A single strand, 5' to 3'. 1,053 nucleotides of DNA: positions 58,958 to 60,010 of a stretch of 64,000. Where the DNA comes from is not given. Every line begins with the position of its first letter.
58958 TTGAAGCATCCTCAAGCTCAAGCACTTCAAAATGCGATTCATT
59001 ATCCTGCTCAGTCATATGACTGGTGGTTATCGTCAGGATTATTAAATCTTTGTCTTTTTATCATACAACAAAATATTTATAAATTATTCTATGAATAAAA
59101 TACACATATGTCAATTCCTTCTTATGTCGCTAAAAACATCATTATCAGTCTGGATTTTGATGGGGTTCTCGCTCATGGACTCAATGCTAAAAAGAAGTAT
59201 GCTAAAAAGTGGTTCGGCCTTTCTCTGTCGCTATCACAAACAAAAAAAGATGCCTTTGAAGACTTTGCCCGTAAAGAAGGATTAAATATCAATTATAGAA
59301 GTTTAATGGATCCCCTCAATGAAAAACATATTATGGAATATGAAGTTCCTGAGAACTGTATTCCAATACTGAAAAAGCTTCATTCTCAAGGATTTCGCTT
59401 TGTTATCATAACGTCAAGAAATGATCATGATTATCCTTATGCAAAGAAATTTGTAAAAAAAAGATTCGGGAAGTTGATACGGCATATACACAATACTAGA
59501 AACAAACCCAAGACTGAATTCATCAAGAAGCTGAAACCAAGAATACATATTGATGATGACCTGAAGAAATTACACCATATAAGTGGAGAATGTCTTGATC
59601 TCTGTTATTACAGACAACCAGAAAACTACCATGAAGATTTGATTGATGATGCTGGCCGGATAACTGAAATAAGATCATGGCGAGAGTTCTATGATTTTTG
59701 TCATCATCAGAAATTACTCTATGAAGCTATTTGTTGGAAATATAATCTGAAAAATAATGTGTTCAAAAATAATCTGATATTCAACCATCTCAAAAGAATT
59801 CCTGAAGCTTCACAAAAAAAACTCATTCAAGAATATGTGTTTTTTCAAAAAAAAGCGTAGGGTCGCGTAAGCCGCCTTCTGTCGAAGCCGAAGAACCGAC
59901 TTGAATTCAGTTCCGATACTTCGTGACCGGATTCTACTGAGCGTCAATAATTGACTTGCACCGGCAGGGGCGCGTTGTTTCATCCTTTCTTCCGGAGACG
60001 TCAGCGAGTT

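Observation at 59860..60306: Unannotated RNase P RNA gene on the minus strand with a canonical TATA box at -26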

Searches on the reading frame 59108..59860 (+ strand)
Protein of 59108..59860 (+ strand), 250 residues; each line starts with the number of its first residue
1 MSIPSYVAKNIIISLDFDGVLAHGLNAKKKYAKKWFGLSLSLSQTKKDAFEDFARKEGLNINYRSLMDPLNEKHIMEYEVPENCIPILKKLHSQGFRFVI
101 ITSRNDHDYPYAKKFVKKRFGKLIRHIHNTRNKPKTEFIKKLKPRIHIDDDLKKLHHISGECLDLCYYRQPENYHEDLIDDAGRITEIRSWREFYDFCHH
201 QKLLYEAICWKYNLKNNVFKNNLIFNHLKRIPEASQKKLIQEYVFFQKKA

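Call 7: find_encoding_contigs(protein=window:59108-59860:+, flank=10000, max_places=6)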
Protein window:59108-59860:+ (250 aa): no gene with exactly this product is on record in the collection.

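Call 10: search_protein_families(library=pfam, proteins=[window:59108-59860:+], max_evalue=0.001)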
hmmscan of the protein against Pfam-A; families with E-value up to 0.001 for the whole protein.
window:59108-59860:+ (250 aa): 2 families
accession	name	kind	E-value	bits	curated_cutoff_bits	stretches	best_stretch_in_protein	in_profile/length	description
PF06941.18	NT5C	-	2.6e-07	31.1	24.8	1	11-198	2-174/180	5' nucleotidase, deoxy (Pyrimidine), cytosolic type C protein (NT5C)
PF13419.12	HAD_2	-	8.1e-05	23.2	23.8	1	42-146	41-148/178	Haloacid dehalogenase-like hydrolase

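Call 62: find_homologous_proteins(query=window:59108-59860:+, max_evalue=1e-10)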
Query window:59108-59860:+ (250 aa): 57 proteins with E <= 1e-10 among 431 candidates.
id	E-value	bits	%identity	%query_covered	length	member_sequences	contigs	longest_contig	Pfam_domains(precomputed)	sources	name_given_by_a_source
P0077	7.2e-168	574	100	100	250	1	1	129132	PF06941.18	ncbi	ncbi:MAG: 5' nucleotidase, NT5C type [Nanobdellota archaeon]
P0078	2.5e-101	356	64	98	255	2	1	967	PF06941.18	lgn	-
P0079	1.9e-98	347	62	98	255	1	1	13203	PF06941.18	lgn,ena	-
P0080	8.1e-98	345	63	98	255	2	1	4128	PF06941.18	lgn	-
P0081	2.0e-97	344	63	98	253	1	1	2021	PF06941.18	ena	-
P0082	7.9e-97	342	64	96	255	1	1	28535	PF06941.18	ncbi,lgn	-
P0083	7.7e-96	338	62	98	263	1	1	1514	PF06941.18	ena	-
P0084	1.9e-95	337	61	98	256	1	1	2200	-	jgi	jgi:hypothetical protein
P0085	3.0e-95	336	61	98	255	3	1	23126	-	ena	-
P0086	1.2e-94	335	62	96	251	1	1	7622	PF13419.13,PF06941.18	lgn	-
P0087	4.0e-94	333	61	96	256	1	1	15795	PF13419.13,PF06941.18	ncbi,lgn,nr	ncbi:HAD hydrolase-like protein [Candidatus Woesearchaeota archaeon]|nr:HAD hydrolase-like protein [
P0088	3.6e-91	323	61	98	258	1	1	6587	PF06941.18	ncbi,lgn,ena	-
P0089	1.0e-90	322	68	85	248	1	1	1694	PF06941.18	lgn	-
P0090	5.8e-84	300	58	98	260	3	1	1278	PF06941.18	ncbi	-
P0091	9.2e-83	296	62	88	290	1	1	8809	PF06941.18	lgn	-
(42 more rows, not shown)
